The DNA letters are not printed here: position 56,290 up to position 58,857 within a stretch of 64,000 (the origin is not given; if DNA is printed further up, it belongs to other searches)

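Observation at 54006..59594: Short C-x-E glycyl radical enzyme in a carbohydrate-type locus with no activating enzyme nearby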

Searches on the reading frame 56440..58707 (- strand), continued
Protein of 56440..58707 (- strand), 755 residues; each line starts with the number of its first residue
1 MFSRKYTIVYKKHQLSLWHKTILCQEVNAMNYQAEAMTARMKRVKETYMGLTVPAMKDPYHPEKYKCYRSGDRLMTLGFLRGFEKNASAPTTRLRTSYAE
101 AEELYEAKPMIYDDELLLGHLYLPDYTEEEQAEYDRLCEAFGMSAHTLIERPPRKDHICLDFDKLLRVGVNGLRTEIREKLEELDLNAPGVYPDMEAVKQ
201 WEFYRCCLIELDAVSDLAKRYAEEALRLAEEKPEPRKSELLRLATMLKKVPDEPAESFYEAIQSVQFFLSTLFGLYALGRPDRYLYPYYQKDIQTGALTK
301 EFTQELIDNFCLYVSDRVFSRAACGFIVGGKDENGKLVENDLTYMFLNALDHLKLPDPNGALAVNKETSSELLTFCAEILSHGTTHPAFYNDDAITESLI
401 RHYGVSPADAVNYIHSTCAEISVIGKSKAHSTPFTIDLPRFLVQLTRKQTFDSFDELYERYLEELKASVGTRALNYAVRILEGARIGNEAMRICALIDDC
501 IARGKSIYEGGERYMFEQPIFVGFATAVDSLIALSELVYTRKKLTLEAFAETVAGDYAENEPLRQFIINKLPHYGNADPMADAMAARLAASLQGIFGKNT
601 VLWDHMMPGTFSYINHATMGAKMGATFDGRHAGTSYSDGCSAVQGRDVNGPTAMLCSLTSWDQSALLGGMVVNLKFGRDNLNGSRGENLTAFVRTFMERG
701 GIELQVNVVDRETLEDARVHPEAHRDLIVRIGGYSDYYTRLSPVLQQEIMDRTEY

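Call 64: search_solved_structures(query=A1, max_evalue=1e-20, show_alignments=5)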
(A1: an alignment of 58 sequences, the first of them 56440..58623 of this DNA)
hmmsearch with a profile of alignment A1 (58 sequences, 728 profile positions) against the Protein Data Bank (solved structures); distinct sequences matched with E-value up to 1e-20: 33.
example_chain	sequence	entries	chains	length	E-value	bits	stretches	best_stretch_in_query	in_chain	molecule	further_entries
5i2a_A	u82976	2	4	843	3.7e-119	402.3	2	127-531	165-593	Diol-dehydratase | Diol dehydratase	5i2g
9f3w_A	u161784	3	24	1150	1.1e-116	394.2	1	136-726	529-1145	Choline trimethylamine-lyase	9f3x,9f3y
1r8w_A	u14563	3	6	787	5.9e-113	381.8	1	127-728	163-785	glycerol dehydratase | B12-independent glycerol dehydratase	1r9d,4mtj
9rco_A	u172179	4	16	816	3.8e-108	365.9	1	127-727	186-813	Glycyl radical protein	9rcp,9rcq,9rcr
8id1_A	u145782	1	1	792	1.4e-99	337.6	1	132-727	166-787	Formate C-acetyltransferase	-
8id7_A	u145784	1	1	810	2.8e-99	336.6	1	125-728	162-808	Probable dehydratase YbiW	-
8yjn_A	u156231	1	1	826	3.1e-99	336.5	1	125-728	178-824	Probable dehydratase YbiW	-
9ht9_A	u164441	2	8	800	1e-98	334.8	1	136-726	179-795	Choline trimethylamine-lyase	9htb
9r0v_A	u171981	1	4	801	1e-98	334.8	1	136-726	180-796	Choline trimethylamine-lyase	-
6vue_A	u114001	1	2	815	1.1e-98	334.7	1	136-726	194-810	Choline trimethylamine-lyase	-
5fay_A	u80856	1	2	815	1.1e-98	334.7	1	136-726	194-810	Choline trimethylamine-lyase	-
5fau_A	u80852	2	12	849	1.2e-98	334.5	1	136-726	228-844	Choline trimethylamine-lyase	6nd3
5faw_A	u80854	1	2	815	2e-98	333.8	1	136-726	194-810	Choline trimethylamine-lyase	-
5fav_A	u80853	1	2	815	6.3e-98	332.1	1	136-726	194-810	Choline trimethylamine-lyase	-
5kdp_A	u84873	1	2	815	1.1e-97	331.4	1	136-726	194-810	Choline trimethylamine-lyase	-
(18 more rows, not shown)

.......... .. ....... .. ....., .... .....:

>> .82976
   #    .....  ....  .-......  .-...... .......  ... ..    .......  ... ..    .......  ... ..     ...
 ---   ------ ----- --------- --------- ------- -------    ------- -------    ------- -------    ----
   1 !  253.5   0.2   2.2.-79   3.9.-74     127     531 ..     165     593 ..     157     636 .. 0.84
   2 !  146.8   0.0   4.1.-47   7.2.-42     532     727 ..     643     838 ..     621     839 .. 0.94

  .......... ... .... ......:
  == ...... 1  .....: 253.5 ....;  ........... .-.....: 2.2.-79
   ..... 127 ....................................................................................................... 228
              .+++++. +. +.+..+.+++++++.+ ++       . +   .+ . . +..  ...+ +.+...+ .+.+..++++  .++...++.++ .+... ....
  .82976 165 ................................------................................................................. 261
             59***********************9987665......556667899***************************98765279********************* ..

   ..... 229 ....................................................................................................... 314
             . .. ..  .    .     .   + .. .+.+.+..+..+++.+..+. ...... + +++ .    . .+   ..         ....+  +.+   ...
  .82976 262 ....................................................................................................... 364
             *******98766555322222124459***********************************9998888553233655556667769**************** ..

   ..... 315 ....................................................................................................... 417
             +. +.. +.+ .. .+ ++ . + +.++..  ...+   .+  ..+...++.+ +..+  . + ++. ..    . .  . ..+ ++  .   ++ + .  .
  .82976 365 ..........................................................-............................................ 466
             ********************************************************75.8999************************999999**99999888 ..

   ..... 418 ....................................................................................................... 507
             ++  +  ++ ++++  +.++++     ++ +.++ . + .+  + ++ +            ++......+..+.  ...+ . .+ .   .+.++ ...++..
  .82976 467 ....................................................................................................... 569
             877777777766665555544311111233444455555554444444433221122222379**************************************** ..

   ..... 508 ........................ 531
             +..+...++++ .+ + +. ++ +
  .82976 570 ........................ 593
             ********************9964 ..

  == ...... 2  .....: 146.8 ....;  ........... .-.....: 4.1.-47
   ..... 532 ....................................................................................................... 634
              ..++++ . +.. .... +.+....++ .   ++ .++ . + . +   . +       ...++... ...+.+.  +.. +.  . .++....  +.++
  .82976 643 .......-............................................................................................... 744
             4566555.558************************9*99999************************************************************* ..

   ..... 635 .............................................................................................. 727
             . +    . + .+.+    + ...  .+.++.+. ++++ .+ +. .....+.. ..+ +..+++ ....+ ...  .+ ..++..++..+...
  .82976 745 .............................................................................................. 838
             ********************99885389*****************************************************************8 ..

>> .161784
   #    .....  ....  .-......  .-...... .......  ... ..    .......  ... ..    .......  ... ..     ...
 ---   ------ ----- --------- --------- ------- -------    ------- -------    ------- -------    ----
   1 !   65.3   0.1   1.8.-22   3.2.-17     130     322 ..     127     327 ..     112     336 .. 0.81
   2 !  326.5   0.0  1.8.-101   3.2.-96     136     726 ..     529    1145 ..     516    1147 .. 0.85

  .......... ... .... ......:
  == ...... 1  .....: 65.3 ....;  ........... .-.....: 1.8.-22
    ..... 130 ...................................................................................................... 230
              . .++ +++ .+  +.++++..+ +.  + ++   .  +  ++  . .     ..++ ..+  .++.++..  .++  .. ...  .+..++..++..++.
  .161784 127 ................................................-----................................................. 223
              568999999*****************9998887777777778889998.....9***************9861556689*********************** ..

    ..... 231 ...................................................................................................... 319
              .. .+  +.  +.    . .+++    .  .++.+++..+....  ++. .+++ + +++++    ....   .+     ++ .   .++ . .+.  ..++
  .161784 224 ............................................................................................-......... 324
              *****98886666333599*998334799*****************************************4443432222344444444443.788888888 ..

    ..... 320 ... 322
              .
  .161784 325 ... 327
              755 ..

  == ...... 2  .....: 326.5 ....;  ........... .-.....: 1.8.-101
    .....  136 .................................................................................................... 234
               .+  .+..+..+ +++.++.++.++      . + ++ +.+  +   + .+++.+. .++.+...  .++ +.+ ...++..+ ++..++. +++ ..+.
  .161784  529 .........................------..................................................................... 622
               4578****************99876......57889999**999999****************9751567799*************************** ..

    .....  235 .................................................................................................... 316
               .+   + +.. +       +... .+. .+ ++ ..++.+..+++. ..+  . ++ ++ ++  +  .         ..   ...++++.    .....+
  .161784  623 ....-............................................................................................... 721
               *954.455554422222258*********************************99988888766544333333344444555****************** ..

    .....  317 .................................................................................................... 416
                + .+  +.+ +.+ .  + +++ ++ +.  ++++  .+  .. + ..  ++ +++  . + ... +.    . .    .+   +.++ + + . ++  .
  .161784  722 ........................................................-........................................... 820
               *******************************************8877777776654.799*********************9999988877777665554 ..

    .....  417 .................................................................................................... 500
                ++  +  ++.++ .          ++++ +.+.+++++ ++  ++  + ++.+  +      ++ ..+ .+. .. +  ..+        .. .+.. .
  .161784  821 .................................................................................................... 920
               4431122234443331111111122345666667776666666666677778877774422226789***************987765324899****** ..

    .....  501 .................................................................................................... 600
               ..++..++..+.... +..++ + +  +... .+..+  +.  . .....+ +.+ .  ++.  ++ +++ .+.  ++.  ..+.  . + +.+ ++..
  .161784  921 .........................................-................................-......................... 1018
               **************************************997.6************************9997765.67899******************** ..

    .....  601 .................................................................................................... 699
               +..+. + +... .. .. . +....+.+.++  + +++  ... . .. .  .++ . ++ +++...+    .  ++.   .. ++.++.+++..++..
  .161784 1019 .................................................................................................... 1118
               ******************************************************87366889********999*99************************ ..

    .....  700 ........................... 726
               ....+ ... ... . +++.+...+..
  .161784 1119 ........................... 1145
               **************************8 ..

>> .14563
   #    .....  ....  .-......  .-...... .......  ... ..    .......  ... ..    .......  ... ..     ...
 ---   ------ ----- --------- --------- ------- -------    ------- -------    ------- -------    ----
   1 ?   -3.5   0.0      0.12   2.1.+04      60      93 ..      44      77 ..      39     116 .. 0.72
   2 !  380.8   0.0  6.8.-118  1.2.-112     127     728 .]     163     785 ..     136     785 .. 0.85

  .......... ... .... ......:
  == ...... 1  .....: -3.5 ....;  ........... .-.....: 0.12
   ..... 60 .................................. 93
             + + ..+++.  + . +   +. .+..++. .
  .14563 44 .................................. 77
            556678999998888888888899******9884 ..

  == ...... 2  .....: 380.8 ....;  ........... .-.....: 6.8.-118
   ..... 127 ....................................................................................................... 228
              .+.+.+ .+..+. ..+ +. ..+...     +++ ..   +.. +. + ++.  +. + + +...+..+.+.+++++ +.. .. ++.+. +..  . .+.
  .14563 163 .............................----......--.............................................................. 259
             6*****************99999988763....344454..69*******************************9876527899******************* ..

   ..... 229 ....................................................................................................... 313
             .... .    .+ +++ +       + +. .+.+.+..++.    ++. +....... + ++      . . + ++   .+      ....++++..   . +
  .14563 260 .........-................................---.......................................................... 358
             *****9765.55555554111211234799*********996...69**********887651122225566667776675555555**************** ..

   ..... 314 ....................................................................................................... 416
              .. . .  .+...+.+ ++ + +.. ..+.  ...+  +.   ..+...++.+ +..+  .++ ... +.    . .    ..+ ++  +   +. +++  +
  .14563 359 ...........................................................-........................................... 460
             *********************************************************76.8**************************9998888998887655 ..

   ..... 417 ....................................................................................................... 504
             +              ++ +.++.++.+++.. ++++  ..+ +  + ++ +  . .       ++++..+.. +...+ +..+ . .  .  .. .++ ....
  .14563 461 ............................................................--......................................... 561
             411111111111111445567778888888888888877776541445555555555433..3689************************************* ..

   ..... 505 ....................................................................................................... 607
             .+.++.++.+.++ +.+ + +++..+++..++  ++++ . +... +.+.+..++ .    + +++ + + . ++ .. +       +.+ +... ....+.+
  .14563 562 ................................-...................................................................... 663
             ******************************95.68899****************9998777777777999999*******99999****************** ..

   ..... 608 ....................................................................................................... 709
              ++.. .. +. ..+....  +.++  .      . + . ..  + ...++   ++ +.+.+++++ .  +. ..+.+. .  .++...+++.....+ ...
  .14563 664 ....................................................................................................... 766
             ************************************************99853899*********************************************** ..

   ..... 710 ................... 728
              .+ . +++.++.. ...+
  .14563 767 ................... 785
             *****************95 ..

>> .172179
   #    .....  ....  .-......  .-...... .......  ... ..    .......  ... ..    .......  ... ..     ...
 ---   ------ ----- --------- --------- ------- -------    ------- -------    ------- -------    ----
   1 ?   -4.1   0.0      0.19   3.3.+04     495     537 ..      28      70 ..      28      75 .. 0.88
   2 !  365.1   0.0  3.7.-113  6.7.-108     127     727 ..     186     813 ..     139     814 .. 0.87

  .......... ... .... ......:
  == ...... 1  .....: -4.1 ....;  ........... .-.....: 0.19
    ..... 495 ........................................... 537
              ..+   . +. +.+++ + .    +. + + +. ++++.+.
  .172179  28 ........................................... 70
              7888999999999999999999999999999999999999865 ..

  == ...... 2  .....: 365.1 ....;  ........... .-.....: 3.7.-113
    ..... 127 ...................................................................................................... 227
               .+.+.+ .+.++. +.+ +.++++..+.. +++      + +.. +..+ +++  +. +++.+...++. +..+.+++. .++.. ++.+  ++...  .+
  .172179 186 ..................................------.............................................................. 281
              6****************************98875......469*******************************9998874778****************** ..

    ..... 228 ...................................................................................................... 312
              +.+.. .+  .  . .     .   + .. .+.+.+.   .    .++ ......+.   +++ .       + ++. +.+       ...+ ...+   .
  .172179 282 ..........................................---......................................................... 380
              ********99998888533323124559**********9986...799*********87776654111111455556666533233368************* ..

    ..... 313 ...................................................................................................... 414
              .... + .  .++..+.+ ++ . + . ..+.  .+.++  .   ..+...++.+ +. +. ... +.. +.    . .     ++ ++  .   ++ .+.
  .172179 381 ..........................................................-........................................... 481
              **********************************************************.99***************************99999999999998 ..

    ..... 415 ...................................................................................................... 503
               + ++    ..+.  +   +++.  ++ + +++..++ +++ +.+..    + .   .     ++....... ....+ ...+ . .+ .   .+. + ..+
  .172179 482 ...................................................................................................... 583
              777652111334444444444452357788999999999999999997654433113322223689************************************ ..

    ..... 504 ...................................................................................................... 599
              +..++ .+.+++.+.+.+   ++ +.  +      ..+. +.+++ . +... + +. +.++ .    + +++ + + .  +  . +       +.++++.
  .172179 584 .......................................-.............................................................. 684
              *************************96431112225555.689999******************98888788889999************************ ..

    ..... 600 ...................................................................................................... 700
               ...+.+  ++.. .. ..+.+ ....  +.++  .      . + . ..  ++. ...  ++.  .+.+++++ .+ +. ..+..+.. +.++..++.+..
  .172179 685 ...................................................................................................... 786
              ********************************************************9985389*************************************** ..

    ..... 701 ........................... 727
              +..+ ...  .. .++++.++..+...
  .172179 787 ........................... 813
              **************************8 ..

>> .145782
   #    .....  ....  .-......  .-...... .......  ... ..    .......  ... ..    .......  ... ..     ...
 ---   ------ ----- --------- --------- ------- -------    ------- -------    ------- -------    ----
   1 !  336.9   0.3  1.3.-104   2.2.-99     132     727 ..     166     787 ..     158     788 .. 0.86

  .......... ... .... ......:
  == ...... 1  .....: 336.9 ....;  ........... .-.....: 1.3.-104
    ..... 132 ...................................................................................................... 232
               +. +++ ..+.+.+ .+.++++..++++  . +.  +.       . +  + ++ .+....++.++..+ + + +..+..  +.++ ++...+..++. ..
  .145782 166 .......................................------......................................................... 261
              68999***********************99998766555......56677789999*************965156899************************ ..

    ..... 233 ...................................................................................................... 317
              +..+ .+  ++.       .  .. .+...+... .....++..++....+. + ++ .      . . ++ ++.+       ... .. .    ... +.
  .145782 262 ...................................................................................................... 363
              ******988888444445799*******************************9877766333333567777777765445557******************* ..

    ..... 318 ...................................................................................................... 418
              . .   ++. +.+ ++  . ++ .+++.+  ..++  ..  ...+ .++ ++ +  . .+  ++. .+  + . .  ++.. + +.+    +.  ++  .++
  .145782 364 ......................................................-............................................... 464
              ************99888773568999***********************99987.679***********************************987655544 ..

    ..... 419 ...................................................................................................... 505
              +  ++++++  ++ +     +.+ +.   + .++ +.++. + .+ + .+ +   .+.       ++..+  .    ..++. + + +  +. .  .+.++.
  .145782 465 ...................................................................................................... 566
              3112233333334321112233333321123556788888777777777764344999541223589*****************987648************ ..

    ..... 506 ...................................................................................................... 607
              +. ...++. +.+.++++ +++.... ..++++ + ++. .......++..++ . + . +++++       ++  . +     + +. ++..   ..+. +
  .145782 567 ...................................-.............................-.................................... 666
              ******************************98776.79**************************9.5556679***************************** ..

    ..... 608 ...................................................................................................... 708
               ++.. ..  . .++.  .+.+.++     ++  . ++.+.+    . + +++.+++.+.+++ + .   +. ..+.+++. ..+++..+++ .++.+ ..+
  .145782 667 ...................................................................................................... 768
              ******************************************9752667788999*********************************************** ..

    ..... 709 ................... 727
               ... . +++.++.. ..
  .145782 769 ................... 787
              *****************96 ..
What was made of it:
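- The His164 equivalent and Cys-x-Glu are kept (call 64).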
